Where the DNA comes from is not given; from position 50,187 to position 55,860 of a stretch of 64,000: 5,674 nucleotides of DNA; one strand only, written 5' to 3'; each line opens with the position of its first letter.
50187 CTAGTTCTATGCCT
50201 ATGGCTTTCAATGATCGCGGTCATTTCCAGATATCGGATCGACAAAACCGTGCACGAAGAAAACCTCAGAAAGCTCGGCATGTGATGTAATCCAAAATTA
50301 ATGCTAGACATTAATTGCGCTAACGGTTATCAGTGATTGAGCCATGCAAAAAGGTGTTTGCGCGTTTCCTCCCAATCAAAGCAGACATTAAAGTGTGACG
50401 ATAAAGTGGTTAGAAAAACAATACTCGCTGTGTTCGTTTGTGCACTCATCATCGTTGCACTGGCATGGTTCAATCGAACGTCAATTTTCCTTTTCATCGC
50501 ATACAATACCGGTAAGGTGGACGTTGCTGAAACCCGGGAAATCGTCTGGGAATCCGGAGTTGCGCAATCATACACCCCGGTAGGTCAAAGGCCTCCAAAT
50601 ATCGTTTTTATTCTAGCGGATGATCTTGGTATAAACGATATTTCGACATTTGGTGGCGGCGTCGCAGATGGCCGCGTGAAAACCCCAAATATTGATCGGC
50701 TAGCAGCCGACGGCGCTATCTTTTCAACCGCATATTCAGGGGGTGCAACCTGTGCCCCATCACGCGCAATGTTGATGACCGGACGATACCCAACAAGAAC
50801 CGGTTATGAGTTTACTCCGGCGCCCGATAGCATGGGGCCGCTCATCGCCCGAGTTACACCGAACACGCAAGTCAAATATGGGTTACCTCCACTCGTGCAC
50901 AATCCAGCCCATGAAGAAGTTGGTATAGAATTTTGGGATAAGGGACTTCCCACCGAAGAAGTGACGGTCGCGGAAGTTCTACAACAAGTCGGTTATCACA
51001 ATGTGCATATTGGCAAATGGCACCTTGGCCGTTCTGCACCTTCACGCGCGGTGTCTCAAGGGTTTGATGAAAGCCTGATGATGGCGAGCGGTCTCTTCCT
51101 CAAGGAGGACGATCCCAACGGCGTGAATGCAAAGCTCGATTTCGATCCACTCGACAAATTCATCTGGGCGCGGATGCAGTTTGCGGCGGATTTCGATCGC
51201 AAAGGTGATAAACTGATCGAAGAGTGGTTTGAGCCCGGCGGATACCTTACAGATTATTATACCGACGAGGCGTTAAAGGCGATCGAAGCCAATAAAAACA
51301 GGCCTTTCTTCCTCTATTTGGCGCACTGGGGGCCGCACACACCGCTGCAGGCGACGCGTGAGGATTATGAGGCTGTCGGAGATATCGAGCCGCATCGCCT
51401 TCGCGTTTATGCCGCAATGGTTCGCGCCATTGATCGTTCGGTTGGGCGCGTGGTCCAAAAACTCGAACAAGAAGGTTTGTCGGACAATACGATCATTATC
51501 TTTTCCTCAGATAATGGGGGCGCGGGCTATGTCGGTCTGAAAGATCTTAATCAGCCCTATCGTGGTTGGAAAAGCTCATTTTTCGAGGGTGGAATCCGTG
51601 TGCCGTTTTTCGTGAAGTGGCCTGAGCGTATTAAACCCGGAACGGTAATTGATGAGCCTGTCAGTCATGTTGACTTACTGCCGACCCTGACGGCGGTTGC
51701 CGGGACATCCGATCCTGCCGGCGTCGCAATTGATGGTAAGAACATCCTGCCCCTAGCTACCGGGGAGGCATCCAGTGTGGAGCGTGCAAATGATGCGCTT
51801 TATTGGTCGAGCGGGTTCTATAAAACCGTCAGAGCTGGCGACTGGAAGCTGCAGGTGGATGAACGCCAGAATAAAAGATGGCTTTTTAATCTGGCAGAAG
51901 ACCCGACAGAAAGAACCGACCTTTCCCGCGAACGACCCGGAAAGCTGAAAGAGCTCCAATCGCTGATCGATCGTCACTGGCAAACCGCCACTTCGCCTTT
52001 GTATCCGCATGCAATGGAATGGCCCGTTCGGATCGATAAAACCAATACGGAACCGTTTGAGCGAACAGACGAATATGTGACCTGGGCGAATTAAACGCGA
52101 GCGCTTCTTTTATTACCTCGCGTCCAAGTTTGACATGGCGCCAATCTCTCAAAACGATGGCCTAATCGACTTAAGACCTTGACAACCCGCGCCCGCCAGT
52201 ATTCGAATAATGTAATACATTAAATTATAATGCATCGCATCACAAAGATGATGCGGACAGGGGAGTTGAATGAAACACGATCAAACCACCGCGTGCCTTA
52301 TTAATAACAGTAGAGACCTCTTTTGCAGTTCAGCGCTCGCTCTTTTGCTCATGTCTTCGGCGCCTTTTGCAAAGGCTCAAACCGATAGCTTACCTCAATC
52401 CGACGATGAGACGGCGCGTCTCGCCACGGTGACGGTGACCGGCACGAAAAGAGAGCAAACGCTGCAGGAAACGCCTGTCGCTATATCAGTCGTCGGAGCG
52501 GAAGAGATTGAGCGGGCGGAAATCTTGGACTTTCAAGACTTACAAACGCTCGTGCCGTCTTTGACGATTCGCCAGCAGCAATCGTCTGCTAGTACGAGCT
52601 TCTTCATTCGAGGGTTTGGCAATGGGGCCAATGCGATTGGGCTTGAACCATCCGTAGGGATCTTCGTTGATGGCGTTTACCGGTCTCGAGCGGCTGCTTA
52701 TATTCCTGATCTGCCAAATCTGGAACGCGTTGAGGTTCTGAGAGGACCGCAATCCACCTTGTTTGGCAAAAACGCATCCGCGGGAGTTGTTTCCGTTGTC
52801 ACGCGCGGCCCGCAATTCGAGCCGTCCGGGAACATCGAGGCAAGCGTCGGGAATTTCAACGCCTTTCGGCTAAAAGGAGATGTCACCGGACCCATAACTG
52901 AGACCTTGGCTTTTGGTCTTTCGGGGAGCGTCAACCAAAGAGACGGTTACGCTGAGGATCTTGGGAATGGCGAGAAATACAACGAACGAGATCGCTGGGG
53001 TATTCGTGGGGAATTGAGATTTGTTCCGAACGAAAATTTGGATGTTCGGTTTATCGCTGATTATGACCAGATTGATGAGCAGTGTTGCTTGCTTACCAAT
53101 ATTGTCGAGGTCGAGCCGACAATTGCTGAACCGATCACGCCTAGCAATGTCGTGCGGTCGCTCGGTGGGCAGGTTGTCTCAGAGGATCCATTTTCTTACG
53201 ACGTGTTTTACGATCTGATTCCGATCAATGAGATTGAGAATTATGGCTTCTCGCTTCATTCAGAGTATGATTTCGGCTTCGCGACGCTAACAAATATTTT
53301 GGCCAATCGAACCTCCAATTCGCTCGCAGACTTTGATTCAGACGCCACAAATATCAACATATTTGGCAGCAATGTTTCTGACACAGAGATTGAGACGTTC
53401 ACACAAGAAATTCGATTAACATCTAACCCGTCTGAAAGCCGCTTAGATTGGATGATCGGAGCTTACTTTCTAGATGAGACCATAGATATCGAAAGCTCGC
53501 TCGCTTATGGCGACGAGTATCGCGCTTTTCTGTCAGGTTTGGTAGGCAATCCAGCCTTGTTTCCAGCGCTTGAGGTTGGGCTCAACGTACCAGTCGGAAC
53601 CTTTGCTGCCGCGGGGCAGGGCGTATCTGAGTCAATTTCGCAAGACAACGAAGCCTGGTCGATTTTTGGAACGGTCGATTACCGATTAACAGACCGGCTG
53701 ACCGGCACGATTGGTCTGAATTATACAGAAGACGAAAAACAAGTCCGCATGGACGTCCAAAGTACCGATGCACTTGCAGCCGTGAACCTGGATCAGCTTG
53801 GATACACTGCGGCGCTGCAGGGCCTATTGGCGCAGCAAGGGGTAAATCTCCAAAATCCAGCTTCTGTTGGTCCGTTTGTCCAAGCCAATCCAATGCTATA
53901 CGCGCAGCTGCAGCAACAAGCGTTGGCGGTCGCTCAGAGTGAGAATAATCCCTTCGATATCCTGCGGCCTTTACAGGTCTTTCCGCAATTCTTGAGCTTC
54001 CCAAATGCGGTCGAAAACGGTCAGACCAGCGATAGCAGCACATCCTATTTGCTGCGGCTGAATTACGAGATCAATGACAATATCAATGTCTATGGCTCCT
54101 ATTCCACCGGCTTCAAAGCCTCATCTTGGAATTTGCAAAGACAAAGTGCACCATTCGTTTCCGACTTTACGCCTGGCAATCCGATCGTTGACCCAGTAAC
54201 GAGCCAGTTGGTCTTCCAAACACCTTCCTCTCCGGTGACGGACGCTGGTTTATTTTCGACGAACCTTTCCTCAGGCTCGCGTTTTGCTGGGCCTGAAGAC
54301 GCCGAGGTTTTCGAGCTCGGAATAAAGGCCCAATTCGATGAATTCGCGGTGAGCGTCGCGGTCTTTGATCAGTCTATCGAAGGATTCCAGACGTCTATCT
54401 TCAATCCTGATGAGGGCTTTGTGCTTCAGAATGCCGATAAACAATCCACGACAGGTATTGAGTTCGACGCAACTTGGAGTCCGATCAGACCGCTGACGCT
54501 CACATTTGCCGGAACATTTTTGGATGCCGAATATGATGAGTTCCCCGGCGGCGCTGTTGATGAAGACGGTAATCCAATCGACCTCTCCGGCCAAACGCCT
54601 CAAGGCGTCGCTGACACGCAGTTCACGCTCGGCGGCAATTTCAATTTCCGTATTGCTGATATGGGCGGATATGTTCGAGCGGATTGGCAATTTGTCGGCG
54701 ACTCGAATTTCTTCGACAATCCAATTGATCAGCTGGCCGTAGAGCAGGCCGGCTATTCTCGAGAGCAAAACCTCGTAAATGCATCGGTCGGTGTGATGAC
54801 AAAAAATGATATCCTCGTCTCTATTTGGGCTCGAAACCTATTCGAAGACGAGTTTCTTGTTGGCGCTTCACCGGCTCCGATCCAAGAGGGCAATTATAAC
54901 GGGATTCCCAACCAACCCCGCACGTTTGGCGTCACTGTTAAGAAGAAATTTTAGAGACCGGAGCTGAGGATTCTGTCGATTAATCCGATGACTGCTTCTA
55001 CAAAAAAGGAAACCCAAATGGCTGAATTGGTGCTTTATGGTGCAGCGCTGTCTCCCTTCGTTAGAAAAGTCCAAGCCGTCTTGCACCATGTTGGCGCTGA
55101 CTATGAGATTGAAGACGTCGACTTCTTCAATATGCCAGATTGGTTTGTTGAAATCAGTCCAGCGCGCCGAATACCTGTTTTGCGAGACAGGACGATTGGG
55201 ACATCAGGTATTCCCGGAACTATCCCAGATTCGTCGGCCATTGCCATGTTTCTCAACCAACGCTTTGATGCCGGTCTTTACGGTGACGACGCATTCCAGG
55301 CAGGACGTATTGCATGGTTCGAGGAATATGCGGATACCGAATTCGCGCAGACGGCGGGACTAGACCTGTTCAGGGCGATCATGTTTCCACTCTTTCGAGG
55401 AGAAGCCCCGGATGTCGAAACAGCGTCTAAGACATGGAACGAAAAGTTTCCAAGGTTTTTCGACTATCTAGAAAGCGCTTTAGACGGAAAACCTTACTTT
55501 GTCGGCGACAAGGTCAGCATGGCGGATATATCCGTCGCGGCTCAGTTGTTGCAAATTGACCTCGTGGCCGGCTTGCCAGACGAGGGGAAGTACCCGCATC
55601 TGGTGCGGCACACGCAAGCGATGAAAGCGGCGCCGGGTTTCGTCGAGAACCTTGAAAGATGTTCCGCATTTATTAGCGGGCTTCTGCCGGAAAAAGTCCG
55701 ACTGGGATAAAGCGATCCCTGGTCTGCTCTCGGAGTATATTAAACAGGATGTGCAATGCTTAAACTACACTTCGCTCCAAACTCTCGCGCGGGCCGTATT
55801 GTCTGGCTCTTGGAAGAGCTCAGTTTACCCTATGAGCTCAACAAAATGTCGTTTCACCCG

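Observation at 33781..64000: Candidate undescribed catabolic system for a sulfated and possibly halogenated lipid-like compound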

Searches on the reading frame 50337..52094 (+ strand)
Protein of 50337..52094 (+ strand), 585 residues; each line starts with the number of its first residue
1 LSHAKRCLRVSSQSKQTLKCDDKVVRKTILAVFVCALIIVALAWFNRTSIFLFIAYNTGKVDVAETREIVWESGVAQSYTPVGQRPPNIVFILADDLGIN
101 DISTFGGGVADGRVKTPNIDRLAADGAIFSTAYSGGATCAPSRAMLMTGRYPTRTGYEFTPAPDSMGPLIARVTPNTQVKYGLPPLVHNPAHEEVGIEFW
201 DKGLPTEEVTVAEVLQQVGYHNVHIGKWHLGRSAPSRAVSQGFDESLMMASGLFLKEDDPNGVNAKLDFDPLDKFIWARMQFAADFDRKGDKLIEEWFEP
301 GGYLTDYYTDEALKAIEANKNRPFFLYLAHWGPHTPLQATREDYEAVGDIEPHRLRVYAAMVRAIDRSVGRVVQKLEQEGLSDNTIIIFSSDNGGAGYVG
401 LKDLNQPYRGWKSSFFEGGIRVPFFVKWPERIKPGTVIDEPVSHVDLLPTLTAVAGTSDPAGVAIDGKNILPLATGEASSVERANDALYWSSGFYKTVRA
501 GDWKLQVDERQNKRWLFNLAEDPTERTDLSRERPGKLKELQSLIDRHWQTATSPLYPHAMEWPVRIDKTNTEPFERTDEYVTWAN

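Call 5: search_protein_families(library=pfam, proteins=[window:50337-52094:+], max_evalue=0.01)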
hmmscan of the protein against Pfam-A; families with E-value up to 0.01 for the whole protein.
window:50337-52094:+ (585 aa): 4 families
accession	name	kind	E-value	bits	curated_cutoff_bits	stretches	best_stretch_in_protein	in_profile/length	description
PF00884.28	Sulfatase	-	1.4e-57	195.7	25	1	87-456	1-300/301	Sulfatase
PF16347.10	SGSH_C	-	5.7e-12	46.5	29.3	1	414-532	10-134/154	N-sulphoglucosamine sulphohydrolase, C-terminal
PF01663.27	Phosphodiest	-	2e-08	34.6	23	1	115-396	19-222/342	Type I phosphodiesterase / nucleotide pyrophosphatase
PF14707.11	Sulfatase_C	-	0.0041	18.1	30.9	0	509-550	51-95/127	C-terminal region of aryl-sulfatase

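Call 12: search_protein_families(library=ncbifam, proteins=[window:50337-52094:+], max_evalue=0.001)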
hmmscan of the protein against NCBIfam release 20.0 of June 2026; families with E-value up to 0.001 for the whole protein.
window:50337-52094:+ (585 aa): 6 families
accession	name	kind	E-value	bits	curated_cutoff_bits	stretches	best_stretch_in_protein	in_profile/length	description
NF010322.0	PRK13759.1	equivalog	3e-44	151.4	481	3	355-533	267-440/486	arylsulfatase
TIGR03417.1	chol_sulfatase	equivalog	8.1e-43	147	433.45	2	356-549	253-441/500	choline-sulfatase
NF045661.1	HdlasePehA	equivalog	5e-29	101.3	900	3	357-482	283-400/506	phosphoric/sulfuric ester hydrolase PehA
NF052527.1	Mn_arylsulf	exception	1.8e-20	73.4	850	2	355-532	264-434/479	manganese-dependent arylsulfatase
NF053595.1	LptchSynLtaSGpos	equivalog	5.2e-07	28.6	970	1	305-458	377-529/626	lipoteichoic acid synthase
NF038282.1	LapC_YejM_PbgA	exception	4.6e-05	21.9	825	1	343-451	410-496/584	LPS biosynthesis-modulating metalloenzyme YejM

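Call 36: search_solved_structures(query=window:50337-52094:+, max_evalue=1e-10)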
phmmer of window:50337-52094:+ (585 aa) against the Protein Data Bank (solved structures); distinct sequences matched with E-value up to 1e-10: 79 (the best 60 are shown).
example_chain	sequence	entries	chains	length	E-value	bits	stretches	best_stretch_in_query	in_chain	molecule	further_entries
6prm_A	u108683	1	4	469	9e-75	255.3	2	200-544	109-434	exo-4S-kappa carrageenan S1 sulfatase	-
6psm_A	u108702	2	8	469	2.6e-73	250.5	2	200-544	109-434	exo-4S-kappa carrageenan S1 sulfatase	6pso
9hh3_A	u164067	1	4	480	3.1e-69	237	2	201-560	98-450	Sulfatase, family S1-19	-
9fo1_A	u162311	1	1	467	4.2e-69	236.6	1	300-557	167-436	k-carrageenan sulfatase S1_16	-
9hh2_A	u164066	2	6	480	9e-68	232.2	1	201-560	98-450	Sulfatase, family S1-19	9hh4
6bia_A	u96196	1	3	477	2.8e-61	210.8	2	202-546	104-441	Sulfatase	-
6b0k_A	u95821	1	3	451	5e-59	203.3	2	202-546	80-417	Iota-carrageenan sulfatase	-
6b0j_A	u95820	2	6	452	5.1e-59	203.3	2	202-546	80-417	Iota-carrageenan sulfatase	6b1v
7stt_A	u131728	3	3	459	6.8e-58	199.6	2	358-559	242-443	N-acetylgalactosamine-6-sulfatase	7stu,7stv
6ust_A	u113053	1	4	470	1.4e-51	178.8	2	358-559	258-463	N-acetylgalactosamine 6-sulfate sulfatase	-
8eg3_A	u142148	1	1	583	3.7e-47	164.2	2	304-481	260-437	Steryl-sulfatase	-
7all_AAA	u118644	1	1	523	3.8e-47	164.1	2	355-550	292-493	Arylsulfatase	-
1p49_A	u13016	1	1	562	5.2e-47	163.7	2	304-481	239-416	STERYL-SULFATASE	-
7oz9_AAA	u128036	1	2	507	1.4e-46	162.3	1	303-542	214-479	N-acetylgalactosamine-6-sulfatase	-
6uss_A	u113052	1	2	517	5.1e-46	160.4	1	85-542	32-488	Sulfatase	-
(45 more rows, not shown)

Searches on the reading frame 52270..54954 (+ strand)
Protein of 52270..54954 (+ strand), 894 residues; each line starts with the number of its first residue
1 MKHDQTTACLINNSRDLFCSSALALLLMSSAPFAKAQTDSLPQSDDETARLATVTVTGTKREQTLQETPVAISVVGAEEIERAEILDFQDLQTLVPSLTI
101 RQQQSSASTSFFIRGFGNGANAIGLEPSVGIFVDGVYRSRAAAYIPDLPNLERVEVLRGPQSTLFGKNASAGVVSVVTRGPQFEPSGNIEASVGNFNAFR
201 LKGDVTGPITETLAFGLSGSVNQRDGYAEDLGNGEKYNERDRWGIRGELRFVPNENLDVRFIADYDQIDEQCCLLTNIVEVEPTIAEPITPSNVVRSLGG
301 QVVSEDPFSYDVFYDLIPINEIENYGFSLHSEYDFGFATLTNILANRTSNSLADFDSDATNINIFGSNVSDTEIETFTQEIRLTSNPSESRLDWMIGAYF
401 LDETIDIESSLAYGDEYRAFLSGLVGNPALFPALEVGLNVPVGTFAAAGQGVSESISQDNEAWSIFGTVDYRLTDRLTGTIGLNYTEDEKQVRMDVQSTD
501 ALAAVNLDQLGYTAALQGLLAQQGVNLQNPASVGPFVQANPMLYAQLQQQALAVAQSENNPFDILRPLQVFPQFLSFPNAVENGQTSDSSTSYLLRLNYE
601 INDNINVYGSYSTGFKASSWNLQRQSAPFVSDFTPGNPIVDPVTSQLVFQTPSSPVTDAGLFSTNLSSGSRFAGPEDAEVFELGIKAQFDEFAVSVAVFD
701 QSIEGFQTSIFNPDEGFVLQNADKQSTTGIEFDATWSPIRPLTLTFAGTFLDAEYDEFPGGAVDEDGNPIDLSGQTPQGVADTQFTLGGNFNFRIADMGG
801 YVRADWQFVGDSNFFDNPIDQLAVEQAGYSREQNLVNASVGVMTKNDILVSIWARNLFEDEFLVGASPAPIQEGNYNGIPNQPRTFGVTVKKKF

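Call 5: search_protein_families(library=pfam, proteins=[window:52270-54954:+], max_evalue=0.01)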
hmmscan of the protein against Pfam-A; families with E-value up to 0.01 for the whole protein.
window:52270-54954:+ (894 aa): 5 families
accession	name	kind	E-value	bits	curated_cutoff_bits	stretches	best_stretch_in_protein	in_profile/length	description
PF00593.30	TonB_dep_Rec_b-barrel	-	1.3e-24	88.4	27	1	318-857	54-436/436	TonB dependent receptor-like, beta-barrel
PF07715.20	Plug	-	4e-21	76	23.9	1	65-173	2-107/107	TonB-dependent Receptor Plug Domain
PF14905.12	OMP_b-brl_3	-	1.1e-05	25.2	27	1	664-794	204-329/408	Outer membrane protein beta-barrel family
PF13505.12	OMP_b-brl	-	0.0052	17.4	28.7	1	437-612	23-151/175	Outer membrane protein beta-barrel domain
PF02530.20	Porin_2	-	0.0065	16.4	22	0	450-496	293-340/357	Porin subfamily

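Call 12: search_protein_families(library=ncbifam, proteins=[window:52270-54954:+], max_evalue=0.001)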
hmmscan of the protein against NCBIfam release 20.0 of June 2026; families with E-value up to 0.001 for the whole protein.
window:52270-54954:+ (894 aa): 29 families (the best 25 are shown)
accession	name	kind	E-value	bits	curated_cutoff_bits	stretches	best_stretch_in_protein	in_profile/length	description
TIGR01783.1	TonB-siderophor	subfamily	2.5e-43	148.7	223.5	2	67-235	1-164/649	TonB-dependent siderophore receptor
TIGR01779.1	TonB-B12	equivalog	1.3e-22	80.1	599.7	1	44-247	21-221/614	TonB-dependent vitamin B12 receptor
NF010010.0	PRK13483.1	equivalog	7e-22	77.2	927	1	30-266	17-253/660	ligand-gated channel protein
NF053590.1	TonB_dep_TOL0244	equivalog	4.8e-21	75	645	2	51-197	10-158/604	TOL_0244 family TonB-dependent receptor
TIGR01785.1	TonB-hemin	subfamily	2.3e-20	72.6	316.85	1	52-179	2-129/677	TonB-dependent heme/hemoglobin receptor family protein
NF007465.0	PRK10044.1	equivalog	3.8e-19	68.3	803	1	52-266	63-269/726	ferrichrome porin FhuA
TIGR01786.1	TonB-hemlactrns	subfamily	3.2e-16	58.8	323.75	1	53-179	2-134/719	TonB-dependent hemoglobin/transferrin/lactoferrin family receptor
NF047944.1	FoxamRcptFoxA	equivalog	4.1e-16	58.4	1300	1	33-229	23-215/697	ferrioxamine B receptor FoxA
NF041535.1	TonB_rec_PqqU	equivalog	6.4e-15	54.5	1200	1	63-211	11-162/676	TonB-dependent receptor PqqU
NF010651.0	PRK14050.1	equivalog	1e-13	50.3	884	1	51-269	62-271/730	TonB-dependent siderophore receptor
NF010038.0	PRK13513.1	equivalog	6e-13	48.2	942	1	43-224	27-217/659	ligand-gated channel protein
NF007926.1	PRK10641.1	equivalog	3e-12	45.9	836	1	52-248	28-222/617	TonB-dependent vitamin B12 receptor BtuB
NF007478.2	PRK10064.1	equivalog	4.9e-12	44.9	745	1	51-191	30-170/663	catecholate siderophore receptor CirA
NF050067.1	TonBEntbctnRecCfrA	equivalog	1.1e-11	43.8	1200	1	44-179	19-158/698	TonB-dependent ferric enterobactin receptor CfrA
NF010650.0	PRK14049.1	equivalog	2.5e-11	42.5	904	1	51-219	65-230/729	ferrioxamine B receptor precursor protein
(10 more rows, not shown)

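Call 14: find_related_loci(query=window:52270-54954:+, collection=genome_contigs, flank=10000)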
Query window:52270-54954:+ (894 aa) in genome_contigs; peptide patterns used: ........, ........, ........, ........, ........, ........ (x = any residue, [..] = any of these).
74 stretches matched a pattern; 6 encode a relative of the query (tblastn E <= 1e-3); 6 distinct loci.
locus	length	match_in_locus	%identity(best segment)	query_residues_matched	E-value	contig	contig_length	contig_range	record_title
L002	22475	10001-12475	44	21-894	0e+0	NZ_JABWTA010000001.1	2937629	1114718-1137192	Altererythrobacter lutimaris strain JGD-16 NODE_1_length_2937629_cov_208.812727, whole genome shotgun sequence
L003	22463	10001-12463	44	21-887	0e+0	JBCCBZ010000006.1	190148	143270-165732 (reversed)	MAG: Pseudomonadota bacterium isolate P01_A01_bin.47 k141_1872432_length_190148_cov_36.0714, whole genome shotgun sequen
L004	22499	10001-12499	43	13-894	0e+0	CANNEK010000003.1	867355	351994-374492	uncultured Kordiimonas sp. isolate 199-3Z.fasta genome assembly, contig: NODE_3, whole genome shotgun sequence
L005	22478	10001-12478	43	28-894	0e+0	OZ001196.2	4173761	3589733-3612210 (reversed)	MAG: Kordiimonas sp. isolate da5ff843-04ae-4914-8a3f-070dd38dcee2 genome assembly, chromosome: 1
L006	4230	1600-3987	37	49-894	2e-165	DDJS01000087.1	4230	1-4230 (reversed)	MAG TPA_asm: Cellvibrionales bacterium UBA2618 UBA2618_contig_58192, whole genome shotgun sequence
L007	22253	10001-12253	30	51-894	1e-48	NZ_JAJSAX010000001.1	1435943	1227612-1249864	Epilithonimonas sp. JDS Epilithonimonas_novum_JDS_contig_1, whole genome shotgun sequence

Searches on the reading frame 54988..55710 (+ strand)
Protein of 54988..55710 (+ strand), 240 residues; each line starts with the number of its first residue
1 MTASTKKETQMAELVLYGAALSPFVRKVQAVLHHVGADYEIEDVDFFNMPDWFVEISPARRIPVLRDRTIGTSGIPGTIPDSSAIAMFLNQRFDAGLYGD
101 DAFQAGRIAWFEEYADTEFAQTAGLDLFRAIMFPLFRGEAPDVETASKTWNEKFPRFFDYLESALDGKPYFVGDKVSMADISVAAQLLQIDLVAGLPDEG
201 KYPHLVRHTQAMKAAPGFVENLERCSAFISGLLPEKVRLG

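Call 5: search_protein_families(library=pfam, proteins=[window:54988-55710:+], max_evalue=0.01)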
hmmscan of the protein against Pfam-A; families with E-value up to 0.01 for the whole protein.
window:54988-55710:+ (240 aa): 9 families
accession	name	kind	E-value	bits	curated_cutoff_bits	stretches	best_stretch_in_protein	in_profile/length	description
PF13417.12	GST_N_3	-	1.3e-12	48.3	22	1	16-94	1-72/75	Glutathione S-transferase, N-terminal domain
PF13409.12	GST_N_2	-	1.4e-12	48.5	25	1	22-91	2-69/70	Glutathione S-transferase, N-terminal domain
PF14497.11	GST_C_3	-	3.9e-12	46.7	21.6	1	133-218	9-97/104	Glutathione S-transferase, C-terminal domain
PF00043.30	GST_C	-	1.2e-10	41.9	20.7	1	127-215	8-92/93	Glutathione S-transferase, C-terminal domain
PF13410.11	GST_C_2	-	2.3e-10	40.8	24.9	1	150-210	7-68/69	Glutathione S-transferase, C-terminal domain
PF02798.26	GST_N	-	5.7e-07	30.2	20.9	1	13-71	2-61/76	Glutathione S-transferase, N-terminal domain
PF22041.1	GST_C_7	-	9.9e-05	22.7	27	1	141-195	58-113/140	Glutathione S-transferase, C-terminal domain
PF17171.9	GST_C_6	-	0.00071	19.7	28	1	159-211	6-63/64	Glutathione S-transferase, C-terminal domain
PF17172.10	GST_N_4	-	0.0081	17.3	30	0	23-97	1-66/99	Glutathione S-transferase N-terminal domain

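Call 51: search_solved_structures(query=window:54988-55710:+, max_evalue=0.00001)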
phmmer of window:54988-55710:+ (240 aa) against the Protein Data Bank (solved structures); distinct sequences matched with E-value up to 0.00001: 38.
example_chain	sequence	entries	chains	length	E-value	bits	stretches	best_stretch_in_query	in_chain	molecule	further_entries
1aw9_A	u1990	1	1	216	3.3e-11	46.6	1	13-221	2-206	GLUTATHIONE S-TRANSFERASE III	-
6f43_A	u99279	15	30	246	1.2e-09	41.5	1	13-100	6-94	glutathione transferase | Glutathione transferase Omega 3S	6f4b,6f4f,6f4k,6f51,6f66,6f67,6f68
6v91_A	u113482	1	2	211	2e-09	40.8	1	14-70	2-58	Stringent starvation protein A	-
4png_A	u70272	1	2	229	2.3e-09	40.6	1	10-219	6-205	LD04004p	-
4qq7_A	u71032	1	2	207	2.3e-09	40.6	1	14-70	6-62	Putative stringent starvation protein A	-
4o7h_A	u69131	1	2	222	1.5e-08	37.9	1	16-219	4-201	Glutathione S-transferase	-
6zb6_A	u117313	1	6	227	1.5e-08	37.9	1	11-217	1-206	Glutathione transferase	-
4mdc_A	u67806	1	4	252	1.8e-08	37.7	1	15-220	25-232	Putative glutathione S-transferase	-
4hoj_A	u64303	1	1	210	3.2e-08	36.8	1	13-70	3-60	RegF protein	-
6to3_AAA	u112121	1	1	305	4.6e-08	36.3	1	11-189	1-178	Glutathione transferase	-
2c3q_A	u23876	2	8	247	8.5e-08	35.5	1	36-217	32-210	GLUTATHIONE S-TRANSFERASE THETA 1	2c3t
2c3n_A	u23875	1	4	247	8.5e-08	35.4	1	36-217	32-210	GLUTATHIONE S-TRANSFERASE THETA 1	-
4hi7_A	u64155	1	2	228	1.2e-07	34.9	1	12-232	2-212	GI20122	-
7za4_A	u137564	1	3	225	1.3e-07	34.8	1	11-190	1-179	Glutathione transferase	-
5d9w_A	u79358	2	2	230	1.3e-07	34.8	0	22-93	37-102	Dehydroascorbate reductase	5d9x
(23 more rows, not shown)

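Call 86: search_protein_families(library=ncbifam, proteins=[window:54988-55710:+], max_evalue=0.00001)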
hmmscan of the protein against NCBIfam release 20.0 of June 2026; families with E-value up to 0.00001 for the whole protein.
window:54988-55710:+ (240 aa): 3 families
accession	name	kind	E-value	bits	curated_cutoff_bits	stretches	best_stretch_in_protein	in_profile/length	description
NF050814.1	FtsZBindFzlA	equivalog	7.1e-15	55.4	300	1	12-219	3-207/228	FtsZ-binding protein FzlA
NF008731.0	PRK11752.1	equivalog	3.9e-07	29.6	325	1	40-213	81-247/287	glutathione-dependent disulfide-bond oxidoreductase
NF049950.1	IsopEpoxGlthnTfaseIsoI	equivalog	1.8e-06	27.7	300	0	20-97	15-82/238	iIsoprene-epoxide--glutathione S-transferase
